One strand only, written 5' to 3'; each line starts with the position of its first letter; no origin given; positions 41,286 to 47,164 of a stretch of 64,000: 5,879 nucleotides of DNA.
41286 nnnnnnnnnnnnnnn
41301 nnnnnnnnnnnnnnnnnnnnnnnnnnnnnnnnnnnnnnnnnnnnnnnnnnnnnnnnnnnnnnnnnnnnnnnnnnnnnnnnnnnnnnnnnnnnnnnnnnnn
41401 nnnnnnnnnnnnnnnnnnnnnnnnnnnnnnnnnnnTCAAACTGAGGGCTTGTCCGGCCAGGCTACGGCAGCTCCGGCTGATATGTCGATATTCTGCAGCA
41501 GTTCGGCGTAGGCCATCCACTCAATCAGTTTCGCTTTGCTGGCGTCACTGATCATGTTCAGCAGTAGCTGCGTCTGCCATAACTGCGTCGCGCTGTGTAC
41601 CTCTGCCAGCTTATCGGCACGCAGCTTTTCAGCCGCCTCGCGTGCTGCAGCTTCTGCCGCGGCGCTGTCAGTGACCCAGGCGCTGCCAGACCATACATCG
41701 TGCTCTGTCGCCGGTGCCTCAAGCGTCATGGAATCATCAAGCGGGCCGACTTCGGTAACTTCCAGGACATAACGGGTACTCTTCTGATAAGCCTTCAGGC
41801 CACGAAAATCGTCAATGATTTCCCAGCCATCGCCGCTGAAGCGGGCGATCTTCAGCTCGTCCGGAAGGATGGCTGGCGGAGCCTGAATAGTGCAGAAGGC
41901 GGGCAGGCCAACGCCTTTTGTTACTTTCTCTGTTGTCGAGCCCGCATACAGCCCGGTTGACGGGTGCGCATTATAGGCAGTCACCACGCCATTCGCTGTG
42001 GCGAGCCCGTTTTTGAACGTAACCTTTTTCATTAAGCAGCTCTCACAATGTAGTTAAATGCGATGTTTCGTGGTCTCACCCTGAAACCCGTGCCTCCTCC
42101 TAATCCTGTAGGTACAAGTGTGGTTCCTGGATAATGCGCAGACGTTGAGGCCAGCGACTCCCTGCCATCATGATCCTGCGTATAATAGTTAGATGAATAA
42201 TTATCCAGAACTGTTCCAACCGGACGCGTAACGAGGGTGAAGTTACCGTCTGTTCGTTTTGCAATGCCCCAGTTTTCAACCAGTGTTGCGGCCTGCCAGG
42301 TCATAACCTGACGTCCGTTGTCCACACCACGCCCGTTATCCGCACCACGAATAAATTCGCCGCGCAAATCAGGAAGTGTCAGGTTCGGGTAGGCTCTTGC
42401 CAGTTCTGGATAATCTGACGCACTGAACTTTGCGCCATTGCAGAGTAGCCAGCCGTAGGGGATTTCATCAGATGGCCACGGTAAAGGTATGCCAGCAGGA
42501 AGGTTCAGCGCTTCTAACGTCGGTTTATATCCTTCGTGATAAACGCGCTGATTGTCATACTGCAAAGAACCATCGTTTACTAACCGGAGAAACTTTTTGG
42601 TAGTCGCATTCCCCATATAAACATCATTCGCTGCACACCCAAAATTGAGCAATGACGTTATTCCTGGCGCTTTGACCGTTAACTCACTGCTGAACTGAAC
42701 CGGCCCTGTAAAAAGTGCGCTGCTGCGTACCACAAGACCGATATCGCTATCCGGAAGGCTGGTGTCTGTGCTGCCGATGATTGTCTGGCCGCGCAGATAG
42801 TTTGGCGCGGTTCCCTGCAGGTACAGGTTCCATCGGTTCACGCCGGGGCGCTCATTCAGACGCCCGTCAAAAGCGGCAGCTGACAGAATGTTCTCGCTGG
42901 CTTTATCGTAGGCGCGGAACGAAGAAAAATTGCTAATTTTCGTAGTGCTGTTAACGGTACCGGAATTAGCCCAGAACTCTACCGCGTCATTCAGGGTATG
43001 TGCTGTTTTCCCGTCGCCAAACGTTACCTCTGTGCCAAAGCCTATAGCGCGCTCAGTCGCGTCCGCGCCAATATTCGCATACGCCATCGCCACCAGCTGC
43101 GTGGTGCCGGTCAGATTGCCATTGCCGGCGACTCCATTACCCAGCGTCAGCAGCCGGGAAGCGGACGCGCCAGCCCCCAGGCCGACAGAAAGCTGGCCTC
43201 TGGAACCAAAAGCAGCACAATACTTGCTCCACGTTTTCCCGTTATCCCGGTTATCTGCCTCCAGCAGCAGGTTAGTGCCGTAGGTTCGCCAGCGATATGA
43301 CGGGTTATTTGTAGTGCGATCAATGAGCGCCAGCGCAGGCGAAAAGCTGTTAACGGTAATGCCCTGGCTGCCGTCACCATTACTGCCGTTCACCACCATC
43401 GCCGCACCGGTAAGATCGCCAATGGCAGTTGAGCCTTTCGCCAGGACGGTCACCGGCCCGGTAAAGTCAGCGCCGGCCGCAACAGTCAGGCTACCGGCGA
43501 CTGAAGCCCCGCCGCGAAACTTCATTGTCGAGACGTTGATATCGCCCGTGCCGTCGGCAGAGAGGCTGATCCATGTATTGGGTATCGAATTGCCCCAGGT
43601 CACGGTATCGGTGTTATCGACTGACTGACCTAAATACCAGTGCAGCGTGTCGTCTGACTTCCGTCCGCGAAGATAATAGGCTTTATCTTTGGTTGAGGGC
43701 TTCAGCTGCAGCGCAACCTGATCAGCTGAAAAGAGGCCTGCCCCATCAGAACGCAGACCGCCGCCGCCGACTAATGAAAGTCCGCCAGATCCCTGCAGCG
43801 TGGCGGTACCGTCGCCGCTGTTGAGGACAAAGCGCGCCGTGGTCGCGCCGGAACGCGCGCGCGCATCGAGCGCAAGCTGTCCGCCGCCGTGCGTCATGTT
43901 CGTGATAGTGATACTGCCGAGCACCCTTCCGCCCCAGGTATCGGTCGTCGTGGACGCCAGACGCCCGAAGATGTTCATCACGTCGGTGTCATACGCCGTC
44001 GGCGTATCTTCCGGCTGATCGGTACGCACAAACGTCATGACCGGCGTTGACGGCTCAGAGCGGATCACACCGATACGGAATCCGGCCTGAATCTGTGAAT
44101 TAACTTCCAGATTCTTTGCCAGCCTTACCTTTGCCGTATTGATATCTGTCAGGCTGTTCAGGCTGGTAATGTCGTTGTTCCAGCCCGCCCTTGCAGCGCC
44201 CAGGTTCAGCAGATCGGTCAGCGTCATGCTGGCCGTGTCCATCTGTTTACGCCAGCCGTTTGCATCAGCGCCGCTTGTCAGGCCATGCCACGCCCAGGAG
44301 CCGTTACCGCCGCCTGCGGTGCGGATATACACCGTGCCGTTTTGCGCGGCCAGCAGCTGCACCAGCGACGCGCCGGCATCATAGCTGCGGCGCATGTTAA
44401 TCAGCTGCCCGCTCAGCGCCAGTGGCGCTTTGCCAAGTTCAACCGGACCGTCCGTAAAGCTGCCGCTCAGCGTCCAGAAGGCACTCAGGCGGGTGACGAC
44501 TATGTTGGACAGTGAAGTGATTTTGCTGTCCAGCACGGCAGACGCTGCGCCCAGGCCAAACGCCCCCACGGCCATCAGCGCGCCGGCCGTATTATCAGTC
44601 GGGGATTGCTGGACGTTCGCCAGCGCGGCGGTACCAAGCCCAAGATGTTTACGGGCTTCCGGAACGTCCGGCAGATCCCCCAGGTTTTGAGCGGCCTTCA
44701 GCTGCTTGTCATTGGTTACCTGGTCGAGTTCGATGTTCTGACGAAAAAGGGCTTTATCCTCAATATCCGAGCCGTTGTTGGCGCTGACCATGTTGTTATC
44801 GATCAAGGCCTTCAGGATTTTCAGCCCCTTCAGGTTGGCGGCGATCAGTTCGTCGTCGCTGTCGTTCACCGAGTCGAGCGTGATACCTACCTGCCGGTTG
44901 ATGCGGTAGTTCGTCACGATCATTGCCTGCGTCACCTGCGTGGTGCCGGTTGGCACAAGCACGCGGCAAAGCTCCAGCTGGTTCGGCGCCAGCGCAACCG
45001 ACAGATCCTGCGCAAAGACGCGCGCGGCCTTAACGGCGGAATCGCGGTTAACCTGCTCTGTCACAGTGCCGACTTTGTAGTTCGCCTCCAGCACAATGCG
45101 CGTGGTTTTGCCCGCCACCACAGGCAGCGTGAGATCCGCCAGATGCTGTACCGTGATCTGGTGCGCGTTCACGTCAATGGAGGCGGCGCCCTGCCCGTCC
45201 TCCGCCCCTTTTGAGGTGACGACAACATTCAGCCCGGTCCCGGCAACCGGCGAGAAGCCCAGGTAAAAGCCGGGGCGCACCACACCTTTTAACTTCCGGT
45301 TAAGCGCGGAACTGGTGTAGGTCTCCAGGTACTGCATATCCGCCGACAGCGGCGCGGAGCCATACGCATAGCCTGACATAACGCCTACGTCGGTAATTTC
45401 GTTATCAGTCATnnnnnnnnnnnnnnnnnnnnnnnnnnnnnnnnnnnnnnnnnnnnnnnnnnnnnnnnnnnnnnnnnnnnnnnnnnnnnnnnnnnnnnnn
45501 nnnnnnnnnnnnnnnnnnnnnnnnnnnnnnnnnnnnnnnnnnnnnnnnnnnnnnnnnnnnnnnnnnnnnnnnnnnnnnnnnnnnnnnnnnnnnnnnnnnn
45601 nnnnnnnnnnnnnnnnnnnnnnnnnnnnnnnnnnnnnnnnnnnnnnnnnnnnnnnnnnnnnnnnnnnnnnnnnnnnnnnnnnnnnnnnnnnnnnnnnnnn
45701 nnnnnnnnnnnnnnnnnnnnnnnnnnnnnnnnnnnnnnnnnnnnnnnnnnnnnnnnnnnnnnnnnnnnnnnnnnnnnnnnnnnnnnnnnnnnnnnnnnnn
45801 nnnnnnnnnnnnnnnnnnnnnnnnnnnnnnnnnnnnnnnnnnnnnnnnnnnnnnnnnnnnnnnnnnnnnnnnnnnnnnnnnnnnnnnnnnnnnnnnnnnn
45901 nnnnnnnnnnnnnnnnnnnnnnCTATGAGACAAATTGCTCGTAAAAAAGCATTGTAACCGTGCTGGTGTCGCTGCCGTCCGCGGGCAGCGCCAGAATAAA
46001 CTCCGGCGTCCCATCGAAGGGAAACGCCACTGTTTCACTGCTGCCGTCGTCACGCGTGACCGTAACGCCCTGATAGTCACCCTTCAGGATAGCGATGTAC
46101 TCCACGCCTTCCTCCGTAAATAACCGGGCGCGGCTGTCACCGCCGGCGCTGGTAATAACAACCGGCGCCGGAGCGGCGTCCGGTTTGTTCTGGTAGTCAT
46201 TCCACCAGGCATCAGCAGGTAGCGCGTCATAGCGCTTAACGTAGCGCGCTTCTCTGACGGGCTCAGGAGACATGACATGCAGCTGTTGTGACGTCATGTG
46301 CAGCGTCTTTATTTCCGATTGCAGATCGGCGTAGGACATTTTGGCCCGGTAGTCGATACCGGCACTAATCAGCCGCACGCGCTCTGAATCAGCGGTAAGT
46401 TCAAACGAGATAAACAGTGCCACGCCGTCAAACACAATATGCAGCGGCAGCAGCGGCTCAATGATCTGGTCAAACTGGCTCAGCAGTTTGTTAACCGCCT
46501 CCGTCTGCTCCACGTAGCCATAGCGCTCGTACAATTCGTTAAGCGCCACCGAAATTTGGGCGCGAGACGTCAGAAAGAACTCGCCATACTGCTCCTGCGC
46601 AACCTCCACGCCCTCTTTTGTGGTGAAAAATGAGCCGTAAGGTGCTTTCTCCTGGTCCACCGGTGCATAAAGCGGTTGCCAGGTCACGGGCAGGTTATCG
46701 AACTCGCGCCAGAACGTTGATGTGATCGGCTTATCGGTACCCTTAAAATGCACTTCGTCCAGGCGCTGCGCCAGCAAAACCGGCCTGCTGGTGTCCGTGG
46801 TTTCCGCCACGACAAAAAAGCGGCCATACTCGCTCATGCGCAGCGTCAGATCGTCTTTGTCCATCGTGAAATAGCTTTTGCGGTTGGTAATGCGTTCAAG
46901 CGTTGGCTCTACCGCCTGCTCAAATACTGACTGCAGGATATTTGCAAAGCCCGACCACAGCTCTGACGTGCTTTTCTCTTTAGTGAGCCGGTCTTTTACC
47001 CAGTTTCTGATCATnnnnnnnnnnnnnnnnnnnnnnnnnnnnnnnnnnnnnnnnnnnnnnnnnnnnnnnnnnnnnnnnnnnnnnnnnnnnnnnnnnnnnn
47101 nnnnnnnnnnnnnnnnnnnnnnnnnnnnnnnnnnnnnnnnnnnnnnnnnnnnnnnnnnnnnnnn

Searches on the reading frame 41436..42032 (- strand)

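Call 110: search_protein_families(library=phrogs, proteins=[window:41436-42032:-], max_evalue=0.00001)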
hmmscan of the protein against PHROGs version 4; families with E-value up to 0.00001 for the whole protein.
window:41436-42032:- (198 aa): 8 families
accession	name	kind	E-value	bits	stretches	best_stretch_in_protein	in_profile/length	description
phrog_105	-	tail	6.5e-52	177.2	1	3-197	9-203/239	tail fiber assembly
phrog_1807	-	tail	3.7e-22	80.2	1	17-134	13-128/241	tail fiber protein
phrog_3792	-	tail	7e-19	68.9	1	120-197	1-78/78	tail assembly chaperone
phrog_15280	-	unknown function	8.5e-18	65.7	1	10-133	11-134/143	-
phrog_7290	-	tail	3.8e-15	57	1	6-107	7-109/112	tail fiber assembly protein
phrog_136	-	tail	9.8e-15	56.1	1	128-197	108-177/178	tail fiber assembly protein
phrog_188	-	tail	2.5e-10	41.4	1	111-198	96-183/207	tail fiber assembly protein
phrog_3916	-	tail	2.3e-08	35.3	1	65-140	51-126/177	tail fiber assembly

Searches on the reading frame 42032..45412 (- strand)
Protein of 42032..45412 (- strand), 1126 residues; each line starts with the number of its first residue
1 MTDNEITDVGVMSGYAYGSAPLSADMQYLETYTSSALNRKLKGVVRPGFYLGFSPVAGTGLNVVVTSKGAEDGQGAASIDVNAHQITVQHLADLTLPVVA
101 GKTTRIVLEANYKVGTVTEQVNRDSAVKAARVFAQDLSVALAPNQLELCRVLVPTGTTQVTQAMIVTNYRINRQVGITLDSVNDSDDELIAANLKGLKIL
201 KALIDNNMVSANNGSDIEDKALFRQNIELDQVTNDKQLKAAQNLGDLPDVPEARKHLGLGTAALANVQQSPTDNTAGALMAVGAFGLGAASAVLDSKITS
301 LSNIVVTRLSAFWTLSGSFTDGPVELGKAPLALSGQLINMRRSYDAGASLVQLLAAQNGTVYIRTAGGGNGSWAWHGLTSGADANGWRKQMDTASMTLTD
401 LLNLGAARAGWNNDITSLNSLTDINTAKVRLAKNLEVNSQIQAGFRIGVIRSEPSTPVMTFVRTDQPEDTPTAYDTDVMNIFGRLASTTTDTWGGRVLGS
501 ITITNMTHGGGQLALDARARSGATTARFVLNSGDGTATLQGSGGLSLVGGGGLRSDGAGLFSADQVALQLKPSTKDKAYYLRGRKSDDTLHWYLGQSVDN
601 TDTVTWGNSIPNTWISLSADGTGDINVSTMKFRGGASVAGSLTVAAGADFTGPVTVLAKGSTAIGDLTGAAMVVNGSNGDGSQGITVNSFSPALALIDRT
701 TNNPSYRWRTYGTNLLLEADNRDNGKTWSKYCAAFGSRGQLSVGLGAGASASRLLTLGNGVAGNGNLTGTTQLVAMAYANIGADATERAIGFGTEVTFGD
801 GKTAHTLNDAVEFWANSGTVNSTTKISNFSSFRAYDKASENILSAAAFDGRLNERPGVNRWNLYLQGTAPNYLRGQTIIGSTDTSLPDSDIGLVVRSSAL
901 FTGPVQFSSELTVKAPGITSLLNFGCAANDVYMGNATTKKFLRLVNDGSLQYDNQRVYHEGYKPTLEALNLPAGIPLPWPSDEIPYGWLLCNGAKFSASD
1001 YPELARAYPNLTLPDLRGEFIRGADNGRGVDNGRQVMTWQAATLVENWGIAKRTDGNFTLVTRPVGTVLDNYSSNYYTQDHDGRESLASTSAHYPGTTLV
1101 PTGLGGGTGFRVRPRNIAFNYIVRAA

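Call 110: search_protein_families(library=phrogs, proteins=[window:42032-45412:-], max_evalue=0.00001)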
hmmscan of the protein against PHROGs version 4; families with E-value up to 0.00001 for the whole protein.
window:42032-45412:- (1126 aa): 19 families
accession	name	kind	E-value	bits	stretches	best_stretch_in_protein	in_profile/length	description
phrog_5454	-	tail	0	1438.6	1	1-897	1-896/1229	tail fiber protein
phrog_2631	-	tail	5.4e-79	267.4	2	17-195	12-196/644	tail fiber protein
phrog_454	-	tail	1.2e-58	200.2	1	16-192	44-227/1376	tail fiber protein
phrog_3100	-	tail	1.1e-48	168.5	1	914-1126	198-382/382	tail fiber protein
phrog_523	-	tail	7.1e-48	164.9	1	965-1126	480-638/673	tail collar fiber protein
phrog_20472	-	unknown function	1.2e-39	137.7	1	956-1126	212-366/366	-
phrog_14307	-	unknown function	1.7e-33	116.2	1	970-1044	47-121/137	-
phrog_1858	-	tail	2.2e-32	113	1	962-1126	129-294/1018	tail fiber protein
phrog_19162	-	unknown function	6.2e-26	92.2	1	17-165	19-163/419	-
phrog_327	-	tail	1.3e-25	91.7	1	746-1125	218-441/618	tail protein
phrog_295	-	tail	2.3e-21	77.3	1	177-1030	405-654/794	tail fiber protein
phrog_1800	-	tail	1.2e-17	65.1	1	970-1124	389-544/545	tail collar fiber protein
phrog_2097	-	tail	5.9e-17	62.6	1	970-1042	385-452/644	tail fiber protein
phrog_38759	-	unknown function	9.6e-13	48.5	1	981-1118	763-913/920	-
phrog_8239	-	tail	9.7e-13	48.9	1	945-1064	404-525/642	tail fiber protein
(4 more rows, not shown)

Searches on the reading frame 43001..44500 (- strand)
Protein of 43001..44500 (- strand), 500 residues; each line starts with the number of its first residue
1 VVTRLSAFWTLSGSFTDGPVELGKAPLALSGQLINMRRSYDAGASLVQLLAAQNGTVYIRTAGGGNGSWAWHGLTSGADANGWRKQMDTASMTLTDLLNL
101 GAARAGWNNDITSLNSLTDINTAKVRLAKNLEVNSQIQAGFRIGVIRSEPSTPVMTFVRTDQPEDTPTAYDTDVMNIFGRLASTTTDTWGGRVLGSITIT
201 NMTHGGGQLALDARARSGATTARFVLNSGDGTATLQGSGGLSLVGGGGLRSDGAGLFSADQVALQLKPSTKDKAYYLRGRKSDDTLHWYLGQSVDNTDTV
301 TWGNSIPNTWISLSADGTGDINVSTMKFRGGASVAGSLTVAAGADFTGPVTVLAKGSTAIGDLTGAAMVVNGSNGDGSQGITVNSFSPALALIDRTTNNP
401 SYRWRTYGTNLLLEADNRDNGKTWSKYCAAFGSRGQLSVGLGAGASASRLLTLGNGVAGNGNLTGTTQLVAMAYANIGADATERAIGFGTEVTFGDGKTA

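Call 108: find_related_loci(query=window:43001-44500:-, collection=viral_contigs, flank=10000)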
Query window:43001-44500:- (500 aa) in viral_contigs; peptide patterns used: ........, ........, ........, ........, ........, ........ (x = any residue, [..] = any of these).
9 stretches matched a pattern; 9 encode a relative of the query (tblastn E <= 1e-3); 9 distinct loci.
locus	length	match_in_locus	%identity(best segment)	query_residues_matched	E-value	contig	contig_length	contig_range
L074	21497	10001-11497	97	2-500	0e+0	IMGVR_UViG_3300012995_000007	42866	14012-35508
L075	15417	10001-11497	97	2-500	0e+0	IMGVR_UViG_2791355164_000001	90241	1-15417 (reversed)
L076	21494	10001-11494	95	2-499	0e+0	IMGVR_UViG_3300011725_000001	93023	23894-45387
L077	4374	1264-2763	94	1-500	0e+0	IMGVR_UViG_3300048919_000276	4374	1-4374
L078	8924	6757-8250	94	2-499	0e+0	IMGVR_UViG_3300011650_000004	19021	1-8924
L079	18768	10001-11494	94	2-499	0e+0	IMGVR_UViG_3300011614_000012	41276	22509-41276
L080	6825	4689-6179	64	2-499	0e+0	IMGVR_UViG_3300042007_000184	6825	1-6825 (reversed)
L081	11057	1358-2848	63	2-499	0e+0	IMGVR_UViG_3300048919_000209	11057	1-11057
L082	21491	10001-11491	63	2-499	0e+0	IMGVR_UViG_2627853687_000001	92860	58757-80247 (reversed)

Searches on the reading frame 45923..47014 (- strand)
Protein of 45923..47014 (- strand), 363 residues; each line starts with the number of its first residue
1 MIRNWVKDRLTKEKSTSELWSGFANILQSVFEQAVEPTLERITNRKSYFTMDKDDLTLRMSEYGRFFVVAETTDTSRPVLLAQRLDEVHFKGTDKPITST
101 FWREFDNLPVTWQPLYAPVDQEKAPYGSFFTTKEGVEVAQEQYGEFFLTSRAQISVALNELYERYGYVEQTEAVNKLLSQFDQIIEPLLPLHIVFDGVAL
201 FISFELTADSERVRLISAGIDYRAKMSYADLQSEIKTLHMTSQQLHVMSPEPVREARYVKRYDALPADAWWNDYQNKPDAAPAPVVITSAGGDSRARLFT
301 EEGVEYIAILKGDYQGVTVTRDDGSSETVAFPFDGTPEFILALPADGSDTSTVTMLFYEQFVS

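Call 110: search_protein_families(library=phrogs, proteins=[window:45923-47014:-], max_evalue=0.00001)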
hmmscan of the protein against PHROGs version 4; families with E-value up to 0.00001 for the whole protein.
window:45923-47014:- (363 aa): 2 families
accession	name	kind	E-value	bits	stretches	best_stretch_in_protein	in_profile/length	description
phrog_2015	-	tail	5.3e-105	351.6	1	1-271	1-270/275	tail tube protein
phrog_24772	-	unknown function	5.7e-21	75.4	1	3-214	3-209/558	-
